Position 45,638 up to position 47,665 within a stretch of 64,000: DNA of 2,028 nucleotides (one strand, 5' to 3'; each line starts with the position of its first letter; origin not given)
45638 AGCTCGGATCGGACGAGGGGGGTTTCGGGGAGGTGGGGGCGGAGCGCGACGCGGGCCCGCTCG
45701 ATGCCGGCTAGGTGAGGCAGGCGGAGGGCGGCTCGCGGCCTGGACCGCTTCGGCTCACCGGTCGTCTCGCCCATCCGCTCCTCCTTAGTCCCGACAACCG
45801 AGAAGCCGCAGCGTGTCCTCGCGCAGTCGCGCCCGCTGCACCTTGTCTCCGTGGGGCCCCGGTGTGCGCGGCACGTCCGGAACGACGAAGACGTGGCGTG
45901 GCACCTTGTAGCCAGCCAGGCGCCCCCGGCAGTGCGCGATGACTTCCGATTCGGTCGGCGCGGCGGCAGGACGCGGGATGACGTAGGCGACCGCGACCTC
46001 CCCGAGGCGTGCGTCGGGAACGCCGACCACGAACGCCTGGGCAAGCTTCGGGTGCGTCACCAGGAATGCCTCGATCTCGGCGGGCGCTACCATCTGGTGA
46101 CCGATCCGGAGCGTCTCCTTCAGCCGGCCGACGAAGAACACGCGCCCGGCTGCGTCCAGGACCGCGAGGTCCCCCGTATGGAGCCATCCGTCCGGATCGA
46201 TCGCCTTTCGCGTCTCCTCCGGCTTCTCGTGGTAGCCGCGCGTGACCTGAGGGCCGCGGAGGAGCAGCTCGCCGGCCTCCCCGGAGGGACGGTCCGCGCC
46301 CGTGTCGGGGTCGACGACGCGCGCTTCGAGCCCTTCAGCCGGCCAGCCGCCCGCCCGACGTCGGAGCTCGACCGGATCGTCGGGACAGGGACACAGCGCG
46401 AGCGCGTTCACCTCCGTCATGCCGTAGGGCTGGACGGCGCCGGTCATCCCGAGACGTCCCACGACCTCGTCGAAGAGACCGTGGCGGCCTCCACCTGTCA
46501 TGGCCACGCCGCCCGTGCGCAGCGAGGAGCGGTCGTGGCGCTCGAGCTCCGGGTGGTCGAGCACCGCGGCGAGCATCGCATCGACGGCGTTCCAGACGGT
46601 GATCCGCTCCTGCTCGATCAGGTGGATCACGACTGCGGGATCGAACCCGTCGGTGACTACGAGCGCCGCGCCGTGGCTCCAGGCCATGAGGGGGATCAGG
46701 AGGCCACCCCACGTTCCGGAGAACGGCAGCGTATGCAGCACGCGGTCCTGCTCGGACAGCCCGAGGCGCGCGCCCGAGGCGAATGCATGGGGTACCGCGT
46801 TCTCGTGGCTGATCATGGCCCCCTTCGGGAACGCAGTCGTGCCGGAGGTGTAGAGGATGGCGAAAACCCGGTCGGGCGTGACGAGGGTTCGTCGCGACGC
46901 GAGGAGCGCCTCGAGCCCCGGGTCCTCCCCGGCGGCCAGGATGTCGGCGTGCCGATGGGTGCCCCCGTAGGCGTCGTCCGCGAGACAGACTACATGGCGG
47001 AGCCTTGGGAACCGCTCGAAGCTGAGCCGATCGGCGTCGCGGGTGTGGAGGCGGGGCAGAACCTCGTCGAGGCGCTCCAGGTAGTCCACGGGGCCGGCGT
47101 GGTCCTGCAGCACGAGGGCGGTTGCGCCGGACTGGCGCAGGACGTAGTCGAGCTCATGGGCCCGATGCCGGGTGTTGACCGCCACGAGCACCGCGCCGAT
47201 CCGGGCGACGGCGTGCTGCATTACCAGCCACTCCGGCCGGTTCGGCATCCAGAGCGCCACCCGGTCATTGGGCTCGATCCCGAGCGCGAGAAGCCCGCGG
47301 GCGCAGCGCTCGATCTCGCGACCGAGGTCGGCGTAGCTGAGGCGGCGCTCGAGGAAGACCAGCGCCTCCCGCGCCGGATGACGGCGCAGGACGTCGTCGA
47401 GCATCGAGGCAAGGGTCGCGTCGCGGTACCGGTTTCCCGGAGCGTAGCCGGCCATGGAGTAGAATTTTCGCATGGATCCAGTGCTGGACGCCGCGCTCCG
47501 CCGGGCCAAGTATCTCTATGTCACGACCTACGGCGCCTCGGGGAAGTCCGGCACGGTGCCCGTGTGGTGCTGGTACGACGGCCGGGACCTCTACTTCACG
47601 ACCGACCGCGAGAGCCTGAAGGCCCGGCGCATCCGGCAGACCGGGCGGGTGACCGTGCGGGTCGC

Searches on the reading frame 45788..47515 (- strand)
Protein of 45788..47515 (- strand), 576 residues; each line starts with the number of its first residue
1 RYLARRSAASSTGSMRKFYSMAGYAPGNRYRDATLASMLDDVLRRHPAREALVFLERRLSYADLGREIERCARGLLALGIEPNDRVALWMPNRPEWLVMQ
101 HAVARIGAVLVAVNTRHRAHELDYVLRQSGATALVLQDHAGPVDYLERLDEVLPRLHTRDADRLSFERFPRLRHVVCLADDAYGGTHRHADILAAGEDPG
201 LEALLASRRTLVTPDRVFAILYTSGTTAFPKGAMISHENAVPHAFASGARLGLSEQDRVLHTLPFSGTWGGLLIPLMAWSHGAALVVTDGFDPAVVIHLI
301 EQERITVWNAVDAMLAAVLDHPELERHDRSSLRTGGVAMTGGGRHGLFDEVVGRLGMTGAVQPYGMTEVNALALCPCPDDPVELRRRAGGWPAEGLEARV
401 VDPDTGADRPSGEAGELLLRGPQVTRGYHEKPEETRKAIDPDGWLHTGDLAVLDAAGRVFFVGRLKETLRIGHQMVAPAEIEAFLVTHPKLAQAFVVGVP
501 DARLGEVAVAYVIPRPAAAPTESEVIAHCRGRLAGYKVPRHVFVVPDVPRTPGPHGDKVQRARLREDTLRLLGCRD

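Call 93: search_protein_families(library=pfam, proteins=[window:45788-47515:-], max_evalue=0.00001)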
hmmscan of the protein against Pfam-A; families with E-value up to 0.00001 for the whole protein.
window:45788-47515:- (576 aa): 2 families
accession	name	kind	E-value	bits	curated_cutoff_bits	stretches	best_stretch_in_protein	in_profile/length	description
PF00501.34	AMP-binding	-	9.9e-82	275.2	29.9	1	41-429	3-384/384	AMP-binding enzyme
PF13193.12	AMP-binding_C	-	7e-20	72.2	24.5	1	480-551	1-72/76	AMP-binding enzyme C-terminal domain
